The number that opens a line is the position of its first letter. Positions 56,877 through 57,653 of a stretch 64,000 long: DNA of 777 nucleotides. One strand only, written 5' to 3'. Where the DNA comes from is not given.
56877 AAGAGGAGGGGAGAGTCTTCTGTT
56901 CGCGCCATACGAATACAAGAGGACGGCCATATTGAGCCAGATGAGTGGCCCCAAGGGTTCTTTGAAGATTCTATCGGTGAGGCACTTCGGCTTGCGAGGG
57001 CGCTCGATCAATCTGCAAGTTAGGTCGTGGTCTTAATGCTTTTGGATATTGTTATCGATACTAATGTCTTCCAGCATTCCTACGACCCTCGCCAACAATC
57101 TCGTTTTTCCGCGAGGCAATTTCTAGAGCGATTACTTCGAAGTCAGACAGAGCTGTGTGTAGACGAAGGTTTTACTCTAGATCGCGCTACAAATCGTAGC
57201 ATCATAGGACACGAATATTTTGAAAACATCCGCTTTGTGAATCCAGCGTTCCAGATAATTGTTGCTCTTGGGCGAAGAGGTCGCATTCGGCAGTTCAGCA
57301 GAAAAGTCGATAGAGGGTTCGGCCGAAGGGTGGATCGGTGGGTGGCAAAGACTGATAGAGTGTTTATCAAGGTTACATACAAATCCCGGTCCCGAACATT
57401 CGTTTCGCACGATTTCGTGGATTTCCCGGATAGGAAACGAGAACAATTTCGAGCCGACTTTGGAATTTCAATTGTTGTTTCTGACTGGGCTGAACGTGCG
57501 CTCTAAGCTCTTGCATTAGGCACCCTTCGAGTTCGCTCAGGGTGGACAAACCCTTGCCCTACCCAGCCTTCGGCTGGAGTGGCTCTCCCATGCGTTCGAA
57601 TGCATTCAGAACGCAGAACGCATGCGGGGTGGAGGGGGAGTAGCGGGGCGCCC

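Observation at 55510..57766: Low-GC two-gene island (ABC/AAA_21 ATPase plus PIN-like nuclease) inserted inside a biosynthetic cluster: candidate undescribed defence or toxin module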

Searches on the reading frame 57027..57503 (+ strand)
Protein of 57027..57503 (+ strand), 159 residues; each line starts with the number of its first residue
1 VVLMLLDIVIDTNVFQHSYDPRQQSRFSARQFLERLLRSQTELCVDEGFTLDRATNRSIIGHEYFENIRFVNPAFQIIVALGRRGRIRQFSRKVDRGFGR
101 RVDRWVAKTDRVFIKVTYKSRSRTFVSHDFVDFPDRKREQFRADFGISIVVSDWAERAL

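Call 3: search_protein_families(library=pfam, proteins=[window:57027-57503:+], max_evalue=1)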
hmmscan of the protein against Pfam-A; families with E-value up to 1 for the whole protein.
window:57027-57503:+ (159 aa): 0 families

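Call 4: search_protein_families(library=padloc, proteins=[window:57027-57503:+], max_evalue=1)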
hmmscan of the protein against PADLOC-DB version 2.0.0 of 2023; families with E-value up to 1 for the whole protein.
window:57027-57503:+ (159 aa): 0 families

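Call 5: search_protein_families(library=ncbifam, proteins=[window:57027-57503:+], max_evalue=1)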
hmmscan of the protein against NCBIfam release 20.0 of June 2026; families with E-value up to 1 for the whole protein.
window:57027-57503:+ (159 aa): 0 families

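Call 7: find_homologous_proteins(query=window:57027-57503:+, max_evalue=0.01)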
Query window:57027-57503:+ (159 aa): 10 proteins with E <= 0.01 among 29 candidates.
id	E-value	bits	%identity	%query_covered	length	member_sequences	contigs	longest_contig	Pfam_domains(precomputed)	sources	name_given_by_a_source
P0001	1.2e-45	173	59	91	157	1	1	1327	PF13470.13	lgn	-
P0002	1.6e-44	169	53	98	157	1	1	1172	-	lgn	-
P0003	1.8e-43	166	55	98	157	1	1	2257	-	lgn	-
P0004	6.3e-42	161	53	96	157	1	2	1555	-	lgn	-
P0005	1.6e-38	150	54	92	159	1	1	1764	PF13470.13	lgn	-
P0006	4.8e-38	148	47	96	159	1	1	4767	-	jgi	jgi:hypothetical protein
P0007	2.0e-37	146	49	92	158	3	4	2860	-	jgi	jgi:hypothetical protein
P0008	3.5e-36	142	48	92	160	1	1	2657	-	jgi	jgi:predicted nucleic acid-binding protein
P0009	1.3e-25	108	40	92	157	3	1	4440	-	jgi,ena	-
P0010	1.5e-24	105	41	92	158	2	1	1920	-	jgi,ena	-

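Call 10: search_solved_structures(query=A1, max_evalue=10, show_alignments=2)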
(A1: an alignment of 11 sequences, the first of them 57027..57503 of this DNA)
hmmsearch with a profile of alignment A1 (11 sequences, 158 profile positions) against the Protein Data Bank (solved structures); distinct sequences matched with E-value up to 10: 3.
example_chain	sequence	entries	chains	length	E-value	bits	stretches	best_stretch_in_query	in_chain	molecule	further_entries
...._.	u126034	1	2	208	0.58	13.1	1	12-87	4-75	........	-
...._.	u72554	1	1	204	0.77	12.7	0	21-52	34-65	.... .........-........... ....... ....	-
2yva_A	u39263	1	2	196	0.77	12.7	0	22-52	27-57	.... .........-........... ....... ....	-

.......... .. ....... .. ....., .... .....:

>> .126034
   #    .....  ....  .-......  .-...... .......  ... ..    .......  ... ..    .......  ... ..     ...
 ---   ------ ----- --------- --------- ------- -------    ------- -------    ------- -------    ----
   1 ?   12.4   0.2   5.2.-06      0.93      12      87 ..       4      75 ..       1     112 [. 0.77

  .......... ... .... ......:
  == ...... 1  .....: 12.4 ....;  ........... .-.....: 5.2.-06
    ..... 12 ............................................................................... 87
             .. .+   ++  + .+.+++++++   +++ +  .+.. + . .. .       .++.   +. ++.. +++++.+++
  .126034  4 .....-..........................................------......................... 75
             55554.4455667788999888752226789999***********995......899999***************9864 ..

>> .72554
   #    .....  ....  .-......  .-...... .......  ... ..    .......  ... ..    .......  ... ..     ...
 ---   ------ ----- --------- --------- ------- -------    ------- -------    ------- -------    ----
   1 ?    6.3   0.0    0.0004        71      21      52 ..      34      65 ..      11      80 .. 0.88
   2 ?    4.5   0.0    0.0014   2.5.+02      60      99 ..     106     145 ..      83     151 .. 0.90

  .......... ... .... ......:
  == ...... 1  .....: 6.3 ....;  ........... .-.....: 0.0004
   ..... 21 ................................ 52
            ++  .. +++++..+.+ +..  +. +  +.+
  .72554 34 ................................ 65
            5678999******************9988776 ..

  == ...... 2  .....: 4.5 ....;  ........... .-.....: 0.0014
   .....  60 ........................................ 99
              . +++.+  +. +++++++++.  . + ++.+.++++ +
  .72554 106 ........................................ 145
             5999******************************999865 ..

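Call 11: search_protein_families(library=pfam, alignment_id=A1, max_evalue=1)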
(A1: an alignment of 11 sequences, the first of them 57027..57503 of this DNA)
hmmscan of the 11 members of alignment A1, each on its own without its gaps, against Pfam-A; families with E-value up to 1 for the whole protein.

A. member 1, window:57027-57503:+ (159 aa): 0 families

B. families by the number of members that match (of 11 scanned): 7 families
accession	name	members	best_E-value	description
PF13470.12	PIN_3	7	5.3e-06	PIN domain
PF01850.27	PIN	1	0.006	PIN domain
PF16289.11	PIN_12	1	0.084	PIN domain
PF04303.18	PrpF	1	0.1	PrpF protein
PF12515.13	CaATP_NAI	1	0.11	Ca2+-ATPase N terminal autoinhibitory domain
PF00727.23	IL4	1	0.14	Interleukin 4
PF13977.11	TetR_C_6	1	0.18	BetI-type transcriptional repressor, C-terminal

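Call 12: find_encoding_contigs(protein=P0006, flank=5000, max_places=3)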
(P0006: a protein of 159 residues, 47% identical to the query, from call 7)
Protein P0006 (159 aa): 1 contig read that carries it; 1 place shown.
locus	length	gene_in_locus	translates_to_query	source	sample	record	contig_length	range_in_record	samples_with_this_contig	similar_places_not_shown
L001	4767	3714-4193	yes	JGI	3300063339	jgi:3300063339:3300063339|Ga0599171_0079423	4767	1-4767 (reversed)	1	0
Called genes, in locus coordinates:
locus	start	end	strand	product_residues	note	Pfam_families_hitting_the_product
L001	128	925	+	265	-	-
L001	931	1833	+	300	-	-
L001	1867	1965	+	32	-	-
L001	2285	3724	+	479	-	PF13175:AAA_15 (weak), PF13304:AAA_21, PF13175:AAA_15, PF12476:DUF3696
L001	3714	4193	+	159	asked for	-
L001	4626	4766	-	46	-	?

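Call 13: find_encoding_contigs(protein=P0009, flank=5000, max_places=3)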
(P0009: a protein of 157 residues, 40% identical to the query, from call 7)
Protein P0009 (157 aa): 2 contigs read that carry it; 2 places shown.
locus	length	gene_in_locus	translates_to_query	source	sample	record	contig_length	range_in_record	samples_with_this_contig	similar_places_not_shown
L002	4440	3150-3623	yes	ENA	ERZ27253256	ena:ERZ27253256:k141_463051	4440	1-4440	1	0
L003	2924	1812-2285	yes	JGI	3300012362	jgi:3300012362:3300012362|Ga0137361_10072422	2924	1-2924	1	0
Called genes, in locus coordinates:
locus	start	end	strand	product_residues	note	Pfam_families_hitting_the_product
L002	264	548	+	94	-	PF04365:BrnT_toxin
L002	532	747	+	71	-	-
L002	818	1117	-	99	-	PF05016:ParE_toxin (weak)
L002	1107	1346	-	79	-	PF09720:Unstab_antitox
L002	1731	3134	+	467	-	PF13175:AAA_15, PF13304:AAA_21, PF12476:DUF3696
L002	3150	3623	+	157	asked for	-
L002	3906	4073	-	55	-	-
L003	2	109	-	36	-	?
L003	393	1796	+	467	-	PF13175:AAA_15, PF13304:AAA_21, PF12476:DUF3696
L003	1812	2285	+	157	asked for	-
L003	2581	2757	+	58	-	-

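Call 15: predict_structure(alignment_id=A1)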
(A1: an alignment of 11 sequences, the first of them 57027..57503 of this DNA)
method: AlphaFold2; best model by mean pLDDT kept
length: 159 residues; sequences in the alignment: 11
mean_pLDDT: 54.0   pTM: 0.44
mean pLDDT of the five models: 54.0, 53.3, 50.9, 49.2, 45.3
residues with pLDDT >= 90: 0; 70-90: 20; 50-70: 71; < 50: 68
segments of 3 or more residues with pLDDT < 50: 1-9, 92-133, 144-159
pLDDT, mean of each block of 10 residues (from residue 1): 41 63 74 72 63 65 58 61 65 40 31 44 45 53 47 43
secondary structure, 60 per line:
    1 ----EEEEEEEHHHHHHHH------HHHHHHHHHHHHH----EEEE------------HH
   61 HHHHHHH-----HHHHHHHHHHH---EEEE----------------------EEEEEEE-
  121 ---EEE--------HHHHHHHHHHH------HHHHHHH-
elements in order: E5-11 H12-19 H26-38 E43-46 H59-67 H73-83 E87-90 E113-119 E124-126 H135-145 H152-158

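Call 28: search_protein_representatives(alignment_id=A1)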
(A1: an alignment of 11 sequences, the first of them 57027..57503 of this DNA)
Query: 11 sequences, 158 profile positions. Proteins with E-value up to 0.001 (for the whole library): 462; up to 1e-10: 361; up to 1e-30: 188. The best 150 are listed.
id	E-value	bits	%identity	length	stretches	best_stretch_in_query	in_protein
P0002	3.4e-70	251.1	-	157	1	1-156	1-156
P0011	1.7e-63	229.3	-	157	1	1-155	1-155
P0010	7.4e-63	227.2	-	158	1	1-157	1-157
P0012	1.4e-59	216.6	-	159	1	1-156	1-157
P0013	4.7e-58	211.6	-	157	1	2-155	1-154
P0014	3.0e-57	209.0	-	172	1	1-155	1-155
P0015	5.7e-51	188.6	-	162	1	4-155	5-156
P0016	2.0e-50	186.9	-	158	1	1-156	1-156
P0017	1.1e-49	184.4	-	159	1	1-157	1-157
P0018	3.0e-49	183.0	-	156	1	3-153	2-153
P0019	1.3e-48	181.0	-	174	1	1-156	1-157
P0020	4.1e-48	179.3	-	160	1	1-154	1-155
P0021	4.8e-48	179.1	-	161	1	1-155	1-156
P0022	5.0e-48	179.1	-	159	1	1-157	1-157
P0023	6.0e-48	178.8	-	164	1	1-152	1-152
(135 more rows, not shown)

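Call 34: search_protein_families(library=padloc, alignment_id=A2, max_evalue=1)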
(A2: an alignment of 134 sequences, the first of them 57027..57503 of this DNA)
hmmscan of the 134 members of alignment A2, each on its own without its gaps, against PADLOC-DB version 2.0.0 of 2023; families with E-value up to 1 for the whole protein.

A. member 1, window:57027-57503:+ (159 aa): 0 families

B. families by the number of members that match (of 134 scanned): 18 families
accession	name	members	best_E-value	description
PDLC04147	HEC-03A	18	3.5e-05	-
PDLC04421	PDC-M11A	3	0.00016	-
PDLC01096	C3a212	2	0.007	SNc+LTD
PDLC03603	REase_MTase_IIG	1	0.00027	Type IIG restriction enzyme-methyltransferase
PDLC04026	PD-T4-10_B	1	0.0012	-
PDLC01809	CARF1--CARF_HEPN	1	0.0023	-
PDLC02998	DUF2290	1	0.0046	-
PDLC02889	DpdH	1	0.006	DpdH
PDLC03163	Specificity_I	1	0.0073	Type I specificity subunit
PDLC04437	PDC-M13A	1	0.0087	-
PDLC03108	Specificity_I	1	0.013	Type I specificity subunit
PDLC01166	CARF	1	0.016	Membrane associated CARF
PDLC04798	PDC-S02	1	0.018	-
PDLC01078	C3a156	1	0.019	oxidoreductase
PDLC04422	PDC-M11A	1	0.025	-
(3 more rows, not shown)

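Call 37: find_related_loci(query=A1, collection=genome_contigs, flank=6000)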
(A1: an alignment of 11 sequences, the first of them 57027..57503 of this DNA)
Query A1 (159 aa) in genome_contigs; peptide patterns used: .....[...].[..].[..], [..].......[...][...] (x = any residue, [..] = any of these).
61 stretches matched a pattern; 14 encode a relative of the query (tblastn E <= 1e-3); 14 distinct loci.
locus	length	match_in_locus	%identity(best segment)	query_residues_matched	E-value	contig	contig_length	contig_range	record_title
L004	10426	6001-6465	53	3-156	2e-48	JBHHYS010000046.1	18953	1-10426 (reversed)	MAG: Terriglobia bacterium isolate Maj_2_bin.34 NODE_1442_length_18953_cov_7.763467, whole genome shotgun sequence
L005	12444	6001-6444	54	4-149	2e-43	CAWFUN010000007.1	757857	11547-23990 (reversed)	MAG: Terriglobia bacterium isolate MFD05377.bin.2.35 genome assembly, contig: contig_90310, whole genome shotgun sequenc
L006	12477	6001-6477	35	2-159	3e-33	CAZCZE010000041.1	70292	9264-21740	MAG TPA_asm: uncultured Gammaproteobacteria bacterium isolate binchicken_co31_201 genome assembly, contig: k141_3107607,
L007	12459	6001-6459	36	4-155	1e-30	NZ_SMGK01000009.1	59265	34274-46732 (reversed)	Acidipila rosea strain DSM 103428 Ga0215723_109, whole genome shotgun sequence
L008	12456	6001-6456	37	3-156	5e-30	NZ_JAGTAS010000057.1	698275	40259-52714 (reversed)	Terriglobus albidus strain DSM 26559 NODE_2_length_698275_cov_74.032307, whole genome shotgun sequence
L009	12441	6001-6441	39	5-150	2e-29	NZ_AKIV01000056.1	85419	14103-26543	Polaromonas sp. CF318 PMI15_contig_104.104, whole genome shotgun sequence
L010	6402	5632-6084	36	1-149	6e-29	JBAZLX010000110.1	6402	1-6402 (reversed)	MAG: Bdellovibrionales bacterium isolate SO_2017_LW4_25 scaffold_23538_c1_LW137-91_2017, whole genome shotgun sequence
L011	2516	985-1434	36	4-152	8e-27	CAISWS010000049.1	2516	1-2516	MAG: uncultured Bacteroidetes bacterium isolate AM3_bin-0905 genome assembly, contig: bin-0905:049/527, whole genome sho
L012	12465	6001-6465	35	3-155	2e-26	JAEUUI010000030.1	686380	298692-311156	MAG: Cyclobacteriaceae bacterium isolate new MAG-351 k141_2285851, whole genome shotgun sequence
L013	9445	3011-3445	34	7-149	3e-24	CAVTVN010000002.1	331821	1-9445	MAG: uncultured Gammaproteobacteria bacterium isolate MFD04967.bin.2.121 genome assembly, contig: contig_20798, whole ge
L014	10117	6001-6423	37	6-142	9e-18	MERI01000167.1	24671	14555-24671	MAG: Betaproteobacteria bacterium RIFCSPLOWO2_12_FULL_62_58 rifcsplowo2_12_scaffold_3510, whole genome shotgun sequence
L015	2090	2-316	40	47-150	4e-15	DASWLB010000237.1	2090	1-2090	MAG TPA_asm: Alphaproteobacteria bacterium isolate SMAG_U2937 k141_1593857, whole genome shotgun sequence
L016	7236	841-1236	31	4-143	7e-14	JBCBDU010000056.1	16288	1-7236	MAG: Pseudomonadota bacterium isolate J06598_8 NODE_56_length_16288_cov_11.761520, whole genome shotgun sequence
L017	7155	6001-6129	60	108-150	1e-10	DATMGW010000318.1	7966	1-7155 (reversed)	MAG TPA_asm: Caldimonas sp. isolate SMAG_U13499 k141_181309, whole genome shotgun sequence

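Call 38: predict_structure(alignment_id=A2)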
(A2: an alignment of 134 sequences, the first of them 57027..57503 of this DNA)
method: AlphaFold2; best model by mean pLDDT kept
length: 159 residues; sequences in the alignment: 134
mean_pLDDT: 97.6   pTM: 0.91
mean pLDDT of the five models: 97.6, 97.5, 97.4, 97.4, 97.3
residues with pLDDT >= 90: 156; 70-90: 2; 50-70: 1; < 50: 0
segments of 3 or more residues with pLDDT < 50: none
pLDDT, mean of each block of 10 residues (from residue 1): 92 98 98 98 99 97 98 98 98 98 97 99 98 98 98 98
secondary structure, 60 per line:
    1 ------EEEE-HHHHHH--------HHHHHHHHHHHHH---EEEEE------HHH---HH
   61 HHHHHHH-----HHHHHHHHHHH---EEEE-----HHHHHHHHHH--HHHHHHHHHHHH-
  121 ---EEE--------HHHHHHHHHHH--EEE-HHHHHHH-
elements in order: E7-10 H12-17 H26-38 E42-46 H59-67 H73-83 E87-90 H96-105 H108-119 E124-126 H135-145 E148-150 H152-158

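Call 42: fold_search(model_id=the predicted structure, library=pdb)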
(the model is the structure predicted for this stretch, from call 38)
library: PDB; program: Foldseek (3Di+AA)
matches with E <= 10: 695; with E <= 0.001: 1
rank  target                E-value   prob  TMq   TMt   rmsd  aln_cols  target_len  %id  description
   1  7vwo_A                8.5e-04  1.00  0.48  0.52   6.3       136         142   18  TA complex from Mycobacterium tuberculosis (released 2022-11-16)
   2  5x3t_B                4.0e-03  1.00  0.43  0.49   5.4       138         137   14  VapBC from Mycobacterium tuberculosis (released 2017-06-07)
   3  8wmm_G                1.2e-02  0.99  0.49  0.55   5.7       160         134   15  Structure of CbCas9-PcrIIC1 complex bound to 28-bp DNA substrate (20-nt complementary) (released 2024-06-05)
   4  1w8i                  1.4e-02  0.99  0.51  0.52  11.1       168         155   13  The Structure of gene product af1683 from Archaeoglobus fulgidus. (released 2004-11-16)
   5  3zvk_C                2.1e-02  0.99  0.46  0.53   5.9       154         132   10  Crystal structure of VapBC2 from Rickettsia felis bound to a DNA fragment from their promoter (released 2011-12-14)
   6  5wzf_B                3.8e-02  0.96  0.46  0.53   5.1       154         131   12  Crystal structure of Mycobacterium tuberculosis VapC20 (Rv2549c), Sarcin-Ricin loop cleaving toxin (released 2017-10-25)
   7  2fe1                  4.0e-02  0.90  0.41  0.48   6.1       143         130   15  Crystal Structure of PAE0151 from Pyrobaculum aerophilum (released 2005-12-27)
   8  9n73_SL               5.7e-02  0.87  0.40  0.43   6.8       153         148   14  SSU processome maturation and disassembly, State G (released 2025-10-29)
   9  5wz4_A                6.4e-02  0.95  0.45  0.52   5.1       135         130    9  Crystal structure of Mycobacterium tuberculosis VapC20 (Rv2549c), Sarcin-Ricin loop cleaving toxin (released 2017-10-25)
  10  9oq8_E                6.4e-02  0.72  0.42  0.42  14.0       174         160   10  Crystal structure of selenomethionine-substituted cyclodehydratase RohQ (released 2025-07-23)
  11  9c5w_C                6.8e-02  0.72  0.43  0.42  13.3       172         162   12  Crystal structure of cyclodehydratase RohQ in complex with imidazole (released 2025-07-23)
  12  9c5w_E                7.6e-02  0.84  0.47  0.44  12.9       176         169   13  Crystal structure of cyclodehydratase RohQ in complex with imidazole (released 2025-07-23)
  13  1y82_A                8.1e-02  0.97  0.55  0.58   4.8       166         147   11  Conserved hypothetical protein Pfu-367848-001 from Pyrococcus furiosus (released 2005-01-25)
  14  9c5w_D                9.7e-02  0.63  0.42  0.41  13.3       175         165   11  Crystal structure of cyclodehydratase RohQ in complex with imidazole (released 2025-07-23)
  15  7cs4_F                9.7e-02  0.47  0.35  0.23   8.1       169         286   12  IiPLR1 with NADP+ and (+)pinoresinol (released 2021-06-09)
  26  1v8o_A                2.0e-01  0.44  0.39  0.43   6.4       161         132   10  Crystal Structure of PAE2754 from Pyrobaculum aerophilum (released 2004-02-10)
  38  1v8o_B                2.8e-01  0.38  0.40  0.44   6.4       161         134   11  Crystal Structure of PAE2754 from Pyrobaculum aerophilum (released 2004-02-10)
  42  1v8o_F                3.0e-01  0.35  0.39  0.44   6.6       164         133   11  Crystal Structure of PAE2754 from Pyrobaculum aerophilum (released 2004-02-10)
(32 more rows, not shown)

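Call 56: search_protein_families(library=pfam, proteins=[L004:6835-8085:-, L004:1924-2991:+], max_evalue=0.00001)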
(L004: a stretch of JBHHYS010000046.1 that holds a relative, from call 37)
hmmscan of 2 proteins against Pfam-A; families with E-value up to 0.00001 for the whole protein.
L004:6835-8085:- (416 aa): 3 families
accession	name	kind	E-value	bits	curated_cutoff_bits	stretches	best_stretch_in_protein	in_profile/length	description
PF00589.27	Phage_integrase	-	3.1e-40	138.2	27.1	1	224-401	23-169/172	Phage integrase family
PF02899.23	Phage_int_SAM_1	-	1.5e-18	67.3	22.3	1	51-140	1-83/83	Phage integrase, N-terminal SAM-like domain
PF13495.12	Phage_int_SAM_4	-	4.7e-08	33.8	27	0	43-79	38-74/85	Phage integrase, N-terminal SAM-like domain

L004:1924-2991:+ (355 aa): 1 family
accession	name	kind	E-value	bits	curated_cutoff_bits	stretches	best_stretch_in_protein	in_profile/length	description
PF03706.18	LPG_synthase_TM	-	1.7e-22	80.7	33.4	1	27-322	5-296/302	Lysylphosphatidylglycerol synthase TM region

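Call 64: search_solved_structures(query=A2, max_evalue=10, show_alignments=3)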
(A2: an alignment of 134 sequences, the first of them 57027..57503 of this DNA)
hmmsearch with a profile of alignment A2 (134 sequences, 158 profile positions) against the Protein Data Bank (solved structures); distinct sequences matched with E-value up to 10: 0.
